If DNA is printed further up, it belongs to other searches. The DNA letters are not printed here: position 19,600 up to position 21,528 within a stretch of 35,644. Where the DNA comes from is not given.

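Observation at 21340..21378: C-terminus of the poxtA-like ABC-F is written by the IS1216 inverted repeat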

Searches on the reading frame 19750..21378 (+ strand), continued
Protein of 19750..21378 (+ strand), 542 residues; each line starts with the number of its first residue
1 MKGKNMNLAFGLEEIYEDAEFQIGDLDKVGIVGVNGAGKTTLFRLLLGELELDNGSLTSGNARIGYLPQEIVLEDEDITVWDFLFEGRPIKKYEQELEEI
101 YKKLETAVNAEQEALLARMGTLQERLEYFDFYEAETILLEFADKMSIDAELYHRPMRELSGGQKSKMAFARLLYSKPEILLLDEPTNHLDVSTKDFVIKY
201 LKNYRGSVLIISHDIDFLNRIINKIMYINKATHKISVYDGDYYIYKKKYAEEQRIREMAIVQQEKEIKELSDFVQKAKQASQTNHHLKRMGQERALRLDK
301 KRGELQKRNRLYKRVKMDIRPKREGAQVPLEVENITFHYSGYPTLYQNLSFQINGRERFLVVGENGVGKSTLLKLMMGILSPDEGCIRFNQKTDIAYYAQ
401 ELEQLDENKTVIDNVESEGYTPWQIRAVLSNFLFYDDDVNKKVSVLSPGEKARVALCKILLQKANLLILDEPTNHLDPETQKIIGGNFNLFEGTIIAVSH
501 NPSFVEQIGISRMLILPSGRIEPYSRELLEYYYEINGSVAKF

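Call 38: find_encoding_contigs(protein=P0083, flank=1500, max_places=3)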
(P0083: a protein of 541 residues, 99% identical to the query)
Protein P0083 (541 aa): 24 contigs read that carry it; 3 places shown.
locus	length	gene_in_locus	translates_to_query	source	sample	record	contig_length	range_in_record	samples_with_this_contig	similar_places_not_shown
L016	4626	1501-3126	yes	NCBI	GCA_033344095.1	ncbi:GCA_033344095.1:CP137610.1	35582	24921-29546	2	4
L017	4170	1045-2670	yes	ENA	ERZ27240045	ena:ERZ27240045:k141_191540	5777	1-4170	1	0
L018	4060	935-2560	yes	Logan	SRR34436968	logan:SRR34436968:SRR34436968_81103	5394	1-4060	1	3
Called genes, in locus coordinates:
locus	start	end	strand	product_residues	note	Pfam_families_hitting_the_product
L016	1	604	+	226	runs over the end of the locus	PF00665:rve, PF13610:DDE_Tnp_IS240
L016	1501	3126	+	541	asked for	PF00005:ABC_tran, PF02463:SMC_N (faint), PF13175:AAA_15 (faint), PF13476:AAA_23 (faint), PF01926:MMR_HSR1 (faint), PF00005:ABC_tran, PF13555:AAA_29 (weak), PF13304:AAA_21 (weak), +1 more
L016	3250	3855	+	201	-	PF02661:Fic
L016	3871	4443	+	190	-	PF00239:Resolvase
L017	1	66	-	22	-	?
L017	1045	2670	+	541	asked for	PF00005:ABC_tran, PF02463:SMC_N (faint), PF13175:AAA_15 (faint), PF13476:AAA_23 (faint), PF01926:MMR_HSR1 (faint), PF00005:ABC_tran, PF13555:AAA_29 (weak), PF13304:AAA_21 (weak), +1 more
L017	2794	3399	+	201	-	PF02661:Fic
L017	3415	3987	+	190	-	PF00239:Resolvase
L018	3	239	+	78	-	?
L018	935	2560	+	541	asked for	PF00005:ABC_tran, PF02463:SMC_N (faint), PF13175:AAA_15 (faint), PF13476:AAA_23 (faint), PF01926:MMR_HSR1 (faint), PF00005:ABC_tran, PF13555:AAA_29 (weak), PF13304:AAA_21 (weak), +1 more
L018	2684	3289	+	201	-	PF02661:Fic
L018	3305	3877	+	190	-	PF00239:Resolvase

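Call 39: find_encoding_contigs(protein=P0008, flank=1500, max_places=3)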
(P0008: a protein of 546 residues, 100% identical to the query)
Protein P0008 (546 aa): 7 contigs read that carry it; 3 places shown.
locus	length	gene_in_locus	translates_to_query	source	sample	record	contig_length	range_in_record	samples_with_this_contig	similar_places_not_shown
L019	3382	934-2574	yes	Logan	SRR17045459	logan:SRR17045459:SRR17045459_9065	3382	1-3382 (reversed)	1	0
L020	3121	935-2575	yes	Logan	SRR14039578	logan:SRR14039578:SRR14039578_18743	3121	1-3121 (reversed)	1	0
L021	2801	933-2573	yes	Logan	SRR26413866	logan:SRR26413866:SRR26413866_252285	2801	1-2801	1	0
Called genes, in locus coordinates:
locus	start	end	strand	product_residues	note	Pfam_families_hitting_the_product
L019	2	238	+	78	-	?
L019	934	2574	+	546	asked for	PF00005:ABC_tran, PF02463:SMC_N (faint), PF13175:AAA_15 (faint), PF13476:AAA_23 (faint), PF01926:MMR_HSR1 (faint), PF13555:AAA_29 (weak), PF00005:ABC_tran, PF13304:AAA_21 (weak), +1 more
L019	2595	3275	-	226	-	PF00665:rve, PF13610:DDE_Tnp_IS240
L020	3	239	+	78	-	?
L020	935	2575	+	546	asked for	PF00005:ABC_tran, PF02463:SMC_N (faint), PF13175:AAA_15 (faint), PF13476:AAA_23 (faint), PF01926:MMR_HSR1 (faint), PF13555:AAA_29 (weak), PF00005:ABC_tran, PF13304:AAA_21 (weak), +1 more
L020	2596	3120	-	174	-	PF00665:rve, PF13610:DDE_Tnp_IS240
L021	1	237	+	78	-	?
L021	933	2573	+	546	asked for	PF00005:ABC_tran, PF02463:SMC_N (faint), PF13175:AAA_15 (faint), PF13476:AAA_23 (faint), PF01926:MMR_HSR1 (faint), PF13555:AAA_29 (weak), PF00005:ABC_tran, PF13304:AAA_21 (weak), +1 more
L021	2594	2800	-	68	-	?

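Call 52: find_encoding_contigs(protein=P0076, flank=2500, max_places=10)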
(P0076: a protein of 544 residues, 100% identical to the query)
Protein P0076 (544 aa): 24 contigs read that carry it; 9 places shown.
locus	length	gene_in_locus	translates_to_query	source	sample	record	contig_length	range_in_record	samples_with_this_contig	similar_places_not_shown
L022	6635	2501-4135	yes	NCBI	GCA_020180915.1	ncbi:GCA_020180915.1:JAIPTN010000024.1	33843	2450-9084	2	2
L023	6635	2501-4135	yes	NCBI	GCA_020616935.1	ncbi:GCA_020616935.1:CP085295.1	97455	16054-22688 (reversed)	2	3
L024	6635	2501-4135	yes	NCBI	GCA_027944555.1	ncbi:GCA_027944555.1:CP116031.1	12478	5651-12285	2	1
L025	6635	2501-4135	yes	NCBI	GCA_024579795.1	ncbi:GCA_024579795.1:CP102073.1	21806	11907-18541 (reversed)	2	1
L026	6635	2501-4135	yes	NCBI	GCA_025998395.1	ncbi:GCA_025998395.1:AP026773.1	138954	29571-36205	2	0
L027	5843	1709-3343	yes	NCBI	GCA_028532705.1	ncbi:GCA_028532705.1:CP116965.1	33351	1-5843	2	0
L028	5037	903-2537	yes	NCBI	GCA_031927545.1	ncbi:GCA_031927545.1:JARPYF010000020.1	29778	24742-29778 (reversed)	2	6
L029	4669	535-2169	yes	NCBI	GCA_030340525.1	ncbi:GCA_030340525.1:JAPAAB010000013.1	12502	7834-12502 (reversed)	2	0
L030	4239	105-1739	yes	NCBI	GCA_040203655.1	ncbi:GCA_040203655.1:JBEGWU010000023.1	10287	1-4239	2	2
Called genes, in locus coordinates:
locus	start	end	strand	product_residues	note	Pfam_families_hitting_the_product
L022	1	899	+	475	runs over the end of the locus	PF00083:Sugar_tr, PF07690:MFS_1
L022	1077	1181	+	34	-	-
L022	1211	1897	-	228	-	PF00665:rve, PF13610:DDE_Tnp_IS240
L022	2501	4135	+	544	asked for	PF00005:ABC_tran, PF13175:AAA_15 (faint), PF13476:AAA_23 (faint), PF01926:MMR_HSR1 (faint), PF02463:SMC_N (faint), PF00005:ABC_tran, PF13555:AAA_29 (weak), PF13304:AAA_21 (weak), +1 more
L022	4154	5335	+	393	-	PF21016:RlmN_N (weak), PF04055:Radical_SAM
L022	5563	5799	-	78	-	PF00589:Phage_integrase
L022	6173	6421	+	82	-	PF13560:HTH_31 (weak), PF01381:HTH_3, PF12844:HTH_19 (weak)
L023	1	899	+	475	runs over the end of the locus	PF00083:Sugar_tr, PF07690:MFS_1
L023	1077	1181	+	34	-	-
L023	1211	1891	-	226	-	PF00665:rve, PF13610:DDE_Tnp_IS240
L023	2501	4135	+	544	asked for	PF00005:ABC_tran, PF13175:AAA_15 (faint), PF13476:AAA_23 (faint), PF01926:MMR_HSR1 (faint), PF02463:SMC_N (faint), PF00005:ABC_tran, PF13555:AAA_29 (weak), PF13304:AAA_21 (weak), +1 more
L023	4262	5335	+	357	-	PF21016:RlmN_N (weak), PF04055:Radical_SAM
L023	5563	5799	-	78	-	PF00589:Phage_integrase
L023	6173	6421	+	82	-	PF13560:HTH_31 (weak), PF01381:HTH_3, PF12844:HTH_19 (weak)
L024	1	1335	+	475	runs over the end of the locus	PF00083:Sugar_tr, PF07690:MFS_1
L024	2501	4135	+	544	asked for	PF00005:ABC_tran, PF13175:AAA_15 (faint), PF13476:AAA_23 (faint), PF01926:MMR_HSR1 (faint), PF02463:SMC_N (faint), PF00005:ABC_tran, PF13555:AAA_29 (weak), PF13304:AAA_21 (weak), +1 more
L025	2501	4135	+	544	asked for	PF00005:ABC_tran, PF13175:AAA_15 (faint), PF13476:AAA_23 (faint), PF01926:MMR_HSR1 (faint), PF02463:SMC_N (faint), PF00005:ABC_tran, PF13555:AAA_29 (weak), PF13304:AAA_21 (weak), +1 more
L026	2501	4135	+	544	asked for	PF00005:ABC_tran, PF13175:AAA_15 (faint), PF13476:AAA_23 (faint), PF01926:MMR_HSR1 (faint), PF02463:SMC_N (faint), PF00005:ABC_tran, PF13555:AAA_29 (weak), PF13304:AAA_21 (weak), +1 more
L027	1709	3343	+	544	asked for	PF00005:ABC_tran, PF13175:AAA_15 (faint), PF13476:AAA_23 (faint), PF01926:MMR_HSR1 (faint), PF02463:SMC_N (faint), PF00005:ABC_tran, PF13555:AAA_29 (weak), PF13304:AAA_21 (weak), +1 more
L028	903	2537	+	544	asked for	PF00005:ABC_tran, PF13175:AAA_15 (faint), PF13476:AAA_23 (faint), PF01926:MMR_HSR1 (faint), PF02463:SMC_N (faint), PF00005:ABC_tran, PF13555:AAA_29 (weak), PF13304:AAA_21 (weak), +1 more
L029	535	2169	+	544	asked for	PF00005:ABC_tran, PF13175:AAA_15 (faint), PF13476:AAA_23 (faint), PF01926:MMR_HSR1 (faint), PF02463:SMC_N (faint), PF00005:ABC_tran, PF13555:AAA_29 (weak), PF13304:AAA_21 (weak), +1 more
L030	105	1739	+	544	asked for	PF00005:ABC_tran, PF13175:AAA_15 (faint), PF13476:AAA_23 (faint), PF01926:MMR_HSR1 (faint), PF02463:SMC_N (faint), PF00005:ABC_tran, PF13555:AAA_29 (weak), PF13304:AAA_21 (weak), +1 more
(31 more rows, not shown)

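Call 58: search_protein_families(library=ncbifam, proteins=[window:19750-21378:+], max_evalue=0.00001)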
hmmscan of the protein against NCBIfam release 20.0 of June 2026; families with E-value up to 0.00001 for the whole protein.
window:19750-21378:+ (542 aa): 185 families (the best 25 are shown)
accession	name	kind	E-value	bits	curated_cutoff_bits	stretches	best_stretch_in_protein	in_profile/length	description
NF000355.4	ribo_prot_ABC_F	equivalog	3.2e-148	494.7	380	1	1-512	3-496/499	ribosomal protection-like ABC-F family protein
NF050005.1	ABC_ATPase_Uup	equivalog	5.9e-98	328.7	900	1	4-524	7-519/636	ATP-binding cassette ATPase Uup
NF008358.0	PRK11147.1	equivalog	2e-94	317.1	936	1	5-524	8-519/635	ABC transporter ATP-binding protein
NF008775.0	PRK11819.1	equivalog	6e-92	309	599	2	24-509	31-509/556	energy-dependent translational throttle protein EttA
NF011646.0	PRK15064.1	equivalog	3.5e-90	302.9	762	1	3-531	4-523/530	ABC-F family ATPase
TIGR03719.1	ABC_ABC_ChvD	subfamily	6.2e-87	292.4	806.75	2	61-509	67-507/552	energy-dependent translational throttle protein EttA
NF000170.2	ABCF_Vga_all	exception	1.8e-81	274.2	725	3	265-531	204-468/521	Vga family ABC-F type ribosomal protection protein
NF000169.2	ABCF_Sal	exception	2.3e-74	251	725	2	119-508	92-494/542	Sal family ABC-F type ribosomal protection protein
NF000514.1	ABCF_OptrA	exception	5e-73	246.5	1450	1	15-517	35-533/655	ABC-F type ribosomal protection protein OptrA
NF000168.2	ABCF_Msr_all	exception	6.8e-73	245.9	680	3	329-508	296-471/487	Msr family ABC-F type ribosomal protection protein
NF043038.1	ABCF_CplR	exception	3.8e-71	240.4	780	3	305-509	261-463/544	ABC-F type ribosomal protection protein CplR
NF000171.1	ABCF_producer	exception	7.6e-67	226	800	2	17-275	20-278/541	TlrC/CarA/OleB/SrmB family ABC-F type ribosomal protection protein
NF007921.0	PRK10636.1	equivalog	2.2e-64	217.8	917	1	14-531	15-515/638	ABC transporter ATP-binding protein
NF000167.2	ABCF_Lsa_all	exception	2.3e-60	205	750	3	144-301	103-257/492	Lsa family ABC-F type ribosomal protection protein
NF000166.1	ABCF_CarA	exception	8.2e-57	192.6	1050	3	20-266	25-279/556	ABC-F type ribosomal protection protein Car(A)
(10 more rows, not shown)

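Call 61: find_encoding_contigs(protein=P0114, flank=2000, max_places=4)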
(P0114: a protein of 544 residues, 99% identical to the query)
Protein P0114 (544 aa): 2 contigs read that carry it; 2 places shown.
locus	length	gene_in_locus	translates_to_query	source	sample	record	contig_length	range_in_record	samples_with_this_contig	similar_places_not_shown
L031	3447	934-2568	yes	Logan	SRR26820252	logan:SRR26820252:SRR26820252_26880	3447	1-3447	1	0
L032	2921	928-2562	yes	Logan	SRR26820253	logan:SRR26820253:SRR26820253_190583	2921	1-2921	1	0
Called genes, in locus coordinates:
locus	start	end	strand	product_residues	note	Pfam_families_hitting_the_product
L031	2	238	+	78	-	?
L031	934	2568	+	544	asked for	PF00005:ABC_tran, PF13175:AAA_15 (faint), PF13476:AAA_23 (faint), PF01926:MMR_HSR1 (faint), PF02463:SMC_N (faint), PF00005:ABC_tran, PF13555:AAA_29 (weak), PF13304:AAA_21 (weak), +1 more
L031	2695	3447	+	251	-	?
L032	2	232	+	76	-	?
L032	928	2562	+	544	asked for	PF00005:ABC_tran, PF13175:AAA_15 (faint), PF13476:AAA_23 (faint), PF01926:MMR_HSR1 (faint), PF02463:SMC_N (faint), PF00005:ABC_tran, PF13555:AAA_29 (weak), PF13304:AAA_21 (weak), +1 more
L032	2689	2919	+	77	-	?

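Call 62: find_encoding_contigs(protein=P0098, flank=2000, max_places=4)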
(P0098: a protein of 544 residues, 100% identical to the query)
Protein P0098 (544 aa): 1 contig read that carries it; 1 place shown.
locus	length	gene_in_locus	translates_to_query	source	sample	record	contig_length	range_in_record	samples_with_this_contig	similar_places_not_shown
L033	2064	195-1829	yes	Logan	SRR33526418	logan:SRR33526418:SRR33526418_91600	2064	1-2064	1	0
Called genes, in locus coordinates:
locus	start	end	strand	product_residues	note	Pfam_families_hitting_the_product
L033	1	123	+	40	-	?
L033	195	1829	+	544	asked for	PF00005:ABC_tran, PF13175:AAA_15 (faint), PF13476:AAA_23 (faint), PF01926:MMR_HSR1 (faint), PF02463:SMC_N (faint), PF00005:ABC_tran, PF13555:AAA_29 (weak), PF13304:AAA_21 (weak), +1 more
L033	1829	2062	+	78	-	?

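Call 69: search_protein_representatives(protein=P0076)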
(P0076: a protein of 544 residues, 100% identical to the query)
Query: 544 residues. Proteins with E-value up to 0.001 (for the whole library): 360088; up to 1e-10: 62540; up to 1e-30: 7160. The best 150 are listed.
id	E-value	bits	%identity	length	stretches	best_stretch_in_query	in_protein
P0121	3.3e-224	761.7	64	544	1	1-543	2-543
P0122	4.8e-192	655.6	57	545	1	1-537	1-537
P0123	2.4e-142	491.6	79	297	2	145-311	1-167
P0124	5.0e-142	490.6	49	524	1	5-530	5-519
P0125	1.1e-116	407.0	39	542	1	4-540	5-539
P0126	2.8e-116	405.7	42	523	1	4-524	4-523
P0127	2.9e-115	402.3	39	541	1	4-532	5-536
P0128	5.8e-115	401.3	54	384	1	1-371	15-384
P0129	3.2e-114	398.9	67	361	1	51-328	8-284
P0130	1.4e-108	380.2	39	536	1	5-532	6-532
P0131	4.5e-101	355.5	37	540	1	5-531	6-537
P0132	6.5e-101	355.0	54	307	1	1-304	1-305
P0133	9.8e-101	354.4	37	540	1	4-533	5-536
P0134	3.7e-97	342.6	35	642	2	4-541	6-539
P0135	1.6e-96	340.5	34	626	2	5-530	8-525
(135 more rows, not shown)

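Call 75: find_encoding_contigs(protein=P0104, flank=2000, max_places=4)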
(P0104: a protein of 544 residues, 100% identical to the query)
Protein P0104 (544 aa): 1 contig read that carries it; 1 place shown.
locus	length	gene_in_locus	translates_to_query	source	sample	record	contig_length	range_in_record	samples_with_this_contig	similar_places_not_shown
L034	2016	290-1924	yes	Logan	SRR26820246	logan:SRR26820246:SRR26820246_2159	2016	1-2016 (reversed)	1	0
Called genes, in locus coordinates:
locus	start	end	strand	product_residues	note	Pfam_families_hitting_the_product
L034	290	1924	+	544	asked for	PF00005:ABC_tran, PF13175:AAA_15 (faint), PF13476:AAA_23 (faint), PF01926:MMR_HSR1 (faint), PF02463:SMC_N (faint), PF00005:ABC_tran, PF13555:AAA_29 (weak), PF13304:AAA_21 (weak), +1 more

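Call 77: search_protein_families(library=pfam, proteins=[window:19750-21378:+], max_evalue=0.00001)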
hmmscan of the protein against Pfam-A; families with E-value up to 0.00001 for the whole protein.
window:19750-21378:+ (542 aa): 7 families
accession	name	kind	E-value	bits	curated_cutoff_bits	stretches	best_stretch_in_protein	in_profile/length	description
PF00005.33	ABC_tran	-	4e-52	176.9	25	2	347-474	2-137/137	ABC transporter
PF13304.12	AAA_21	-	6.9e-22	79.3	27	1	415-505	220-303/304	AAA domain, putative AbiEii toxin, Type IV TA system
PF02463.25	SMC_N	-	2.6e-11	43.8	40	0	124-234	135-217/220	RecF/RecN/SMC N terminal domain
PF13555.12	AAA_29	-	8.1e-10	38.7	27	1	349-391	15-56/61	P-loop containing region of AAA domain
PF13175.12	AAA_15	-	8.1e-07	29.4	32.1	0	358-401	25-55/374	AAA ATPase domain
PF13476.12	AAA_23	-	2.2e-06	28.9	27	0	347-376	11-39/201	AAA domain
PF13401.12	AAA_22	-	4.6e-06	27.4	27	0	359-391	8-33/130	AAA domain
